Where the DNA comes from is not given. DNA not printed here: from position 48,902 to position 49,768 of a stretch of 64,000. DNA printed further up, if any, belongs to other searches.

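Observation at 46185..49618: Five paralogs of an uncharacterised ~160-190-aa family, four of them in one operon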

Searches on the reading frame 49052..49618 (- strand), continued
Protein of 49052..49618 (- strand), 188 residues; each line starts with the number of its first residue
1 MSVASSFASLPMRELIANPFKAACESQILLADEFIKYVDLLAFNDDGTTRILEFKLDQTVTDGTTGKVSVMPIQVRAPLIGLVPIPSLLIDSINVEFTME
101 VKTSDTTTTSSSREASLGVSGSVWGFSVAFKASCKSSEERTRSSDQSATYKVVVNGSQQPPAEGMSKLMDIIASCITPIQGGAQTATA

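Call 36: search_protein_families(library=pfam, proteins=[L013:10555-11364:+, L014:10571-11065:+, L020:10589-11158:+, L022:2004-2609:+, L024:3627-4202:+, L027:11113-11736:+, L010:2764-3402:+, L045:10678-11529:+, L067:2013-2438:+, L079:10999-11841:+], max_evalue=0.05)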
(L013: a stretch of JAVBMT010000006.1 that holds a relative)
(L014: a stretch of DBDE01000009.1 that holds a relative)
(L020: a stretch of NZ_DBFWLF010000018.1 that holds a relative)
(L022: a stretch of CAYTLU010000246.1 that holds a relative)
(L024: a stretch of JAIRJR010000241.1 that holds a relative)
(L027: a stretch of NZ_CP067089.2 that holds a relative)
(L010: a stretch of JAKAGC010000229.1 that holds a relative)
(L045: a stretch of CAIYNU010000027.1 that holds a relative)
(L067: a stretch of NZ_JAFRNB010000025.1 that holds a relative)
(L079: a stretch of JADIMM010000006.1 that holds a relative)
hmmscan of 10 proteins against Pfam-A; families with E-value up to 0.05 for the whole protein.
L013:10555-11364:+ (269 aa): 0 families

L014:10571-11065:+ (164 aa): 4 families
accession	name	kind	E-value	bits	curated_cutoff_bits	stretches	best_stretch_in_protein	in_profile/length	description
PF14441.12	OTT_1508_deam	-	2.6e-07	30.9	27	1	102-164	1-64/64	OTT_1508-like deaminase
PF14439.12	Bd3614-deam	-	0.0047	17.3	38.5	1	101-145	34-77/113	Bd3614-like deaminase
PF00383.29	dCMP_cyt_deam_1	-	0.024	15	25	1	100-147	51-95/102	Cytidine and deoxycytidylate deaminase zinc-binding region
PF14440.12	XOO_2897-deam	-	0.028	15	27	0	88-146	14-73/101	Xanthomonas XOO_2897-like deaminase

L020:10589-11158:+ (189 aa): 2 families
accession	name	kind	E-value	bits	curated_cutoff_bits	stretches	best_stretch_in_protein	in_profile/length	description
PF13930.12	Endonuclea_NS_2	-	9.9e-07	29.5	27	1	58-120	45-105/132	DNA/RNA non-specific endonuclease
PF21537.2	DUF1980_C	-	0.04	14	25.9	0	82-135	11-64/141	DUF1980 C-terminal domain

L022:2004-2609:+ (201 aa): 1 family
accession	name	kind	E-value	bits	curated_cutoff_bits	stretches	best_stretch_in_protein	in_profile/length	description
PF13930.12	Endonuclea_NS_2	-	0.0012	19.4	27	1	72-113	50-93/132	DNA/RNA non-specific endonuclease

L024:3627-4202:+ (191 aa): 0 families

L027:11113-11736:+ (207 aa): 0 families

L010:2764-3402:+ (212 aa): 1 family
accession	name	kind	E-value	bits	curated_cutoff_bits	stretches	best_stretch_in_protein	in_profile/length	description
PF20819.2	T4_Rnl1_C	-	0.011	16.5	27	0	3-51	16-64/122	T4 RNA ligase 1, C-terminal domain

L045:10678-11529:+ (283 aa): 1 family
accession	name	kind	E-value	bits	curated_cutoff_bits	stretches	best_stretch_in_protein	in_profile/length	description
PF01844.29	HNH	-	0.0005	20.6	21.4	0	252-269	28-45/47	HNH endonuclease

L067:2013-2438:+ (141 aa): 1 family
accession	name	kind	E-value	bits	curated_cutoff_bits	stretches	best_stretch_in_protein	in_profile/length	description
PF03196.18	DUF261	-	3.4e-16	60.1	26.1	1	10-138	5-136/137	Protein of unknown function, DUF261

L079:10999-11841:+ (280 aa): 2 families
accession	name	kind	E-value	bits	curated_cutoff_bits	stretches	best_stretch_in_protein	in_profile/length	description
PF01844.29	HNH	-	0.0011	19.4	21.4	0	171-194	1-24/47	HNH endonuclease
PF14446.12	Prok-RING_1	-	0.01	16.2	29.1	0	166-184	2-20/54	Prokaryotic RING finger family 1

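Call 39: search_solved_structures(query=A2, max_evalue=10)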
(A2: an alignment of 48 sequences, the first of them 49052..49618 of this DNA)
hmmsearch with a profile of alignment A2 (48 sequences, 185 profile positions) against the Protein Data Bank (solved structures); distinct sequences matched with E-value up to 10: 0.

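Call 47: search_protein_representatives(alignment_id=A2)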
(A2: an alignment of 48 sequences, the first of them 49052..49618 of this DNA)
Query: 48 sequences, 185 profile positions. Proteins with E-value up to 0.001 (for the whole library): 3117; up to 1e-10: 1695; up to 1e-30: 240. The best 150 are listed.
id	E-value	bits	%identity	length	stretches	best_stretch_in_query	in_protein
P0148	9.6e-78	276.4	-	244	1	2-183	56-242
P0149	4.5e-74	264.4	-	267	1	3-184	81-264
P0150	2.7e-73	261.9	-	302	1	2-183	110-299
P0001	1.6e-72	259.4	-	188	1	3-183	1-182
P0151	1.4e-71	256.3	-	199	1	3-183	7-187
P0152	1.4e-68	246.6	-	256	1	2-183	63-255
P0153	1.4e-67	243.3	-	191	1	4-182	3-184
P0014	2.6e-67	242.4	-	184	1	1-182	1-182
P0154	2.6e-65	235.9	-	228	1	5-183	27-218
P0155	1.4e-63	230.2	-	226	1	37-184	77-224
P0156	2.9e-59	216.2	-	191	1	48-184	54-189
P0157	1.5e-56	207.3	-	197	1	3-183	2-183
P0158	3.3e-56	206.2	-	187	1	3-183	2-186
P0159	5.5e-56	205.5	-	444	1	3-183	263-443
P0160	1.0e-54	201.3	-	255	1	7-181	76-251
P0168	5.3e-53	195.7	-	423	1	7-183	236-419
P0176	8.1e-50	185.4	-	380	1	4-180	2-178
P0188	2.0e-48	180.8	-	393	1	5-183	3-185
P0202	3.5e-47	176.8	-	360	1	5-179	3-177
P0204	4.2e-47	176.5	-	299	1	4-182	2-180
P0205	5.7e-47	176.1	-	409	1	2-180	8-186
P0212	1.8e-46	174.4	-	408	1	3-183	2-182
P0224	5.1e-45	169.7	-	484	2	3-175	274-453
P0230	1.3e-44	168.4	-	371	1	3-181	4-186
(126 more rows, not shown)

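Call 48: search_protein_families(library=pfam, proteins=[P0176, P0188, P0205, P0212, P0202, P0230, P0204, P0159, P0168, P0224], max_evalue=0.01)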
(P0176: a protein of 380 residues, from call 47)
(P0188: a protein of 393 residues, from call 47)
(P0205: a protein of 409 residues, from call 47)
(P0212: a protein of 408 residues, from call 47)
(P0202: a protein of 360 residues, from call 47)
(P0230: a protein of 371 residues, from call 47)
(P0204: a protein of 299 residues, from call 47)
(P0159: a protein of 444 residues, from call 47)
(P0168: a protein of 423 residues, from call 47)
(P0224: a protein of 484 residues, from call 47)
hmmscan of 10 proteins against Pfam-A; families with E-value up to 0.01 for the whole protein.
P0176 (380 aa): 1 family
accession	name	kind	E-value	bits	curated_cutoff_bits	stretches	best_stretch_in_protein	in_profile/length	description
PF11655.13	DUF2589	-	3.4e-41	141.6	23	1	12-172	2-152/154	Protein of unknown function (DUF2589)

P0188 (393 aa): 1 family
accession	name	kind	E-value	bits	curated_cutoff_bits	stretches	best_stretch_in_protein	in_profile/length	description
PF11655.13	DUF2589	-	6.7e-41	140.6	23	1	12-177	2-153/154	Protein of unknown function (DUF2589)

P0205 (409 aa): 1 family
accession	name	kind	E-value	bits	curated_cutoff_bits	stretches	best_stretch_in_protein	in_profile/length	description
PF11655.13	DUF2589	-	8.3e-40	137.1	23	1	19-180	1-152/154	Protein of unknown function (DUF2589)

P0212 (408 aa): 1 family
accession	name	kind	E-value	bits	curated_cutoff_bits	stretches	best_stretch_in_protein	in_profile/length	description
PF11655.13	DUF2589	-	6.8e-39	134.1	23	1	13-174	2-153/154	Protein of unknown function (DUF2589)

P0202 (360 aa): 1 family
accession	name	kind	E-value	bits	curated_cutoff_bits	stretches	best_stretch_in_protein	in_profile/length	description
PF11655.13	DUF2589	-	1.7e-40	139.4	23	1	12-171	2-151/154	Protein of unknown function (DUF2589)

P0230 (371 aa): 1 family
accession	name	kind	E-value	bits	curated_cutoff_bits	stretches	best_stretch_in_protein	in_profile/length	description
PF11655.13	DUF2589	-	9.4e-42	143.4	23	1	15-179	2-152/154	Protein of unknown function (DUF2589)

P0204 (299 aa): 1 family
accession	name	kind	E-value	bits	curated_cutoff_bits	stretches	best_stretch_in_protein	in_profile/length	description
PF11655.13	DUF2589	-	5.8e-42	144.1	23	1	12-172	2-152/154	Protein of unknown function (DUF2589)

P0159 (444 aa): 2 families
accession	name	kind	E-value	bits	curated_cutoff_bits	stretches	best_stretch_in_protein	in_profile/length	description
PF11655.13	DUF2589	-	1.6e-30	106.9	23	1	274-434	2-152/154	Protein of unknown function (DUF2589)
PF12022.14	COG2_C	-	0.0017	18.5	27.3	1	32-226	98-276/300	COG complex component, COG2, C-terminal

P0168 (423 aa): 1 family
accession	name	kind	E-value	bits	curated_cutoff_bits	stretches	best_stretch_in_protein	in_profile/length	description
PF11655.13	DUF2589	-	4.9e-27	95.6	23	1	242-411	1-153/154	Protein of unknown function (DUF2589)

P0224 (484 aa): 2 families
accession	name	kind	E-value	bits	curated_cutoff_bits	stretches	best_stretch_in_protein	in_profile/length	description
PF11655.13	DUF2589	-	3.4e-24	86.4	23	1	284-448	1-148/154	Protein of unknown function (DUF2589)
PF01510.30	Amidase_2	-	1.7e-16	61.1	26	1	12-127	28-131/131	N-acetylmuramoyl-L-alanine amidase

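Call 56: find_related_loci(query=A2, collection=viral_contigs, flank=8000)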
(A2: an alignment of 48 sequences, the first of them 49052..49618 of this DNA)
Query A2 (188 aa) in viral_contigs; peptide patterns used: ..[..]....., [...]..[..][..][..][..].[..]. (x = any residue, [..] = any of these).
301 stretches matched a pattern; 296 encode a relative of the query (tblastn E <= 1e-3); the best 80 are kept; 80 distinct loci.
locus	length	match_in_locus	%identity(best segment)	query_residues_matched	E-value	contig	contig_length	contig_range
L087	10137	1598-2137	42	3-179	1e-40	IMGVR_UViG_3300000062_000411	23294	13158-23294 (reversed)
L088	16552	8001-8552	41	3-178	3e-39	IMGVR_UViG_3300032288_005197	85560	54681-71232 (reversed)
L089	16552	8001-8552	39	3-178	2e-38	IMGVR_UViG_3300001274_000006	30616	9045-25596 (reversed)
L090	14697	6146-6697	41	3-178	4e-38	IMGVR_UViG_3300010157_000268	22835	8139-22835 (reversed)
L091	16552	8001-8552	41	3-178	5e-38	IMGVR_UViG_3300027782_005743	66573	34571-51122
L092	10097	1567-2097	45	2-179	6e-38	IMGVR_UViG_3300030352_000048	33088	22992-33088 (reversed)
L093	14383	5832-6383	40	3-178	9e-38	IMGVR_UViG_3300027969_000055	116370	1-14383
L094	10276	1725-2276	40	3-178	9e-38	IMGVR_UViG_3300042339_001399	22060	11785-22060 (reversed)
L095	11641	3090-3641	40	3-178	9e-38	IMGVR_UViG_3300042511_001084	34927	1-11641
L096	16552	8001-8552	40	3-178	2e-37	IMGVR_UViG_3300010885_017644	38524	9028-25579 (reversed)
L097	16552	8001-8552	40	3-178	2e-37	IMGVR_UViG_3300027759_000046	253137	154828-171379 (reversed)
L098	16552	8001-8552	40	3-178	2e-37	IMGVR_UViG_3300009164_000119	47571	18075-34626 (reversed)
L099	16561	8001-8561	40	1-178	2e-37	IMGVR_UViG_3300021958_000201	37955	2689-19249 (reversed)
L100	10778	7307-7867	40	1-178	2e-37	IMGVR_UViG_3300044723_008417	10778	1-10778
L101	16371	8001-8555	39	2-178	2e-37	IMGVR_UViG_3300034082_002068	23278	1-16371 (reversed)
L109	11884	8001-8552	40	3-178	6e-37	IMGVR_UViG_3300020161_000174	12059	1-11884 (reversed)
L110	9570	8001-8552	40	3-178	6e-37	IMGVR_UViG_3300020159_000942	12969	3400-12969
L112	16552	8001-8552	39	3-178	6e-36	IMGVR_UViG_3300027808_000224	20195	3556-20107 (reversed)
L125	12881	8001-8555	39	3-178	8e-35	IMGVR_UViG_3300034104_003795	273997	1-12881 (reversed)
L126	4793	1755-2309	41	2-178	9e-35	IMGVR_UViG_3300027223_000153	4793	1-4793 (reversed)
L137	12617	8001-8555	39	3-178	3e-34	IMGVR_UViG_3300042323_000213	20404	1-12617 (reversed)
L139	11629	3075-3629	39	3-178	2e-34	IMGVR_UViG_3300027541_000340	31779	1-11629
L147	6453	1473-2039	38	2-178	7e-34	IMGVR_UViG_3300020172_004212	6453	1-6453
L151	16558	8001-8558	38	2-178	1e-33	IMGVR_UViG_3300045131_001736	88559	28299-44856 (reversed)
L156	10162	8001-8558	38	2-178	1e-33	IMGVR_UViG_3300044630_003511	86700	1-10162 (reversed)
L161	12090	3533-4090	38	2-178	1e-33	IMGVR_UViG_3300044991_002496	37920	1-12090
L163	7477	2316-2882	38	2-178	1e-33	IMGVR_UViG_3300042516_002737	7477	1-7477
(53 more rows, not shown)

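Call 57: search_dna_similar(query=window:49052-49618:-, collection=phages, mode=protein, max_evalue=0.001)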
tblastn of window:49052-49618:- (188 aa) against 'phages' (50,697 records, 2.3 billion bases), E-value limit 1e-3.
Records with a match: 1; places in all: 1; records where one place covers at least 80% of the query: 1.
Best place of each record, by identity: <60% 1.
By first word of the organism name: Bacteriophage 1.
By host as written in the record: - 1.
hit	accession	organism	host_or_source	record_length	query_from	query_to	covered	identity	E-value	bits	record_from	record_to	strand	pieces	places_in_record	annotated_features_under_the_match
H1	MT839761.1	Bacteriophage sp.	human fecal samples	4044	5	176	91%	22.2%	7e-5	48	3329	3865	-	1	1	record has no annotation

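Call 60: search_protein_families(library=phrogs, proteins=[L156:5972-7612:+, L151:4911-5933:+, L147:77-1381:+, L163:455-895:+, L109:9082-9681:+, L126:883-1494:+, L110:7089-7760:+, L139:2423-2698:+, L161:4739-5122:+], max_evalue=0.001)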
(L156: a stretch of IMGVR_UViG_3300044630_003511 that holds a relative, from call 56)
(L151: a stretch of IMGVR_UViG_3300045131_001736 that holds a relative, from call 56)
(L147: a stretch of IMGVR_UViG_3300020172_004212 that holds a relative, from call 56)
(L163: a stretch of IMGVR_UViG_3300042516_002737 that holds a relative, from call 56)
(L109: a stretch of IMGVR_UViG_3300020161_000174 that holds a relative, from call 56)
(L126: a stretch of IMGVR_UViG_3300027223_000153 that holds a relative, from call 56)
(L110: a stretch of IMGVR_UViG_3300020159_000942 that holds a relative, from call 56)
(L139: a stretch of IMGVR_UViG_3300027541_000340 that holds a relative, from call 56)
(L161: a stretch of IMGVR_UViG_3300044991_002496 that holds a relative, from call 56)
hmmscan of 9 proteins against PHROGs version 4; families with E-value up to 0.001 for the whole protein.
L156:5972-7612:+ (546 aa): 3 families
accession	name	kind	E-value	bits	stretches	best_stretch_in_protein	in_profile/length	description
phrog_138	-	head and packaging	5.5e-72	244.2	1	23-528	3-406/444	major head protein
phrog_1014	-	unknown function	3.1e-13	50.2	1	298-527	319-540/567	-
phrog_20655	-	head and packaging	2.1e-08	34.2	1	34-104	57-123/534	major head protein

L151:4911-5933:+ (340 aa): 0 families

L147:77-1381:+ (434 aa): 1 family
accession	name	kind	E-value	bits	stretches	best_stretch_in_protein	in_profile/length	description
phrog_114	-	DNA, RNA and nucleotide metabolism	2.2e-77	262.1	1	6-426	87-496/634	ATP-dependent DNA ligase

L163:455-895:+ (146 aa): 0 families

L109:9082-9681:+ (199 aa): 10 families
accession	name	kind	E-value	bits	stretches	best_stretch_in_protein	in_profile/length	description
phrog_181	-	lysis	2.8e-71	242.5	1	13-195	350-527/769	endolysin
phrog_9506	-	lysis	2.7e-28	100.6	2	87-197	69-192/330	endolysin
phrog_26317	-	unknown function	6e-28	98.2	1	84-192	8-111/119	-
phrog_14712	-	moron, auxiliary metabolic gene and host takeover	2.1e-24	87.3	2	87-191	71-180/322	chitinase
phrog_3201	-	tail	5.2e-20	71.8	1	18-195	2025-2202/2408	tail fiber protein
phrog_317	-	lysis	3.3e-16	60.5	1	12-188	207-349/492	endolysin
phrog_1519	-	lysis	2.2e-13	51.2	1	13-193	218-375/502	endolysin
phrog_34417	-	unknown function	1.3e-12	48.5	1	90-192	76-189/326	-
phrog_12261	-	unknown function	3.3e-05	25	1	112-157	13-59/76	-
phrog_29753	-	unknown function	0.00065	19.9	0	107-140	277-310/374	-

L126:883-1494:+ (203 aa): 2 families
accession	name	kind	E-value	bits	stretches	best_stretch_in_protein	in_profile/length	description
phrog_3000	-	unknown function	2.6e-36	126.2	1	28-201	32-205/209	-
phrog_33083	-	lysis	1.4e-14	54.6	1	34-191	283-444/456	endolysin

L110:7089-7760:+ (223 aa): 0 families

L139:2423-2698:+ (91 aa): 0 families

L161:4739-5122:+ (127 aa): 2 families
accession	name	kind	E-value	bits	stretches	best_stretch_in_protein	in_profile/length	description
phrog_1084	-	unknown function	1.9e-21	77.4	1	1-127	3-116/123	unknown function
phrog_3304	-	tail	2.1e-06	28.7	1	9-126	10-113/177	L-shaped tail fiber protein assembly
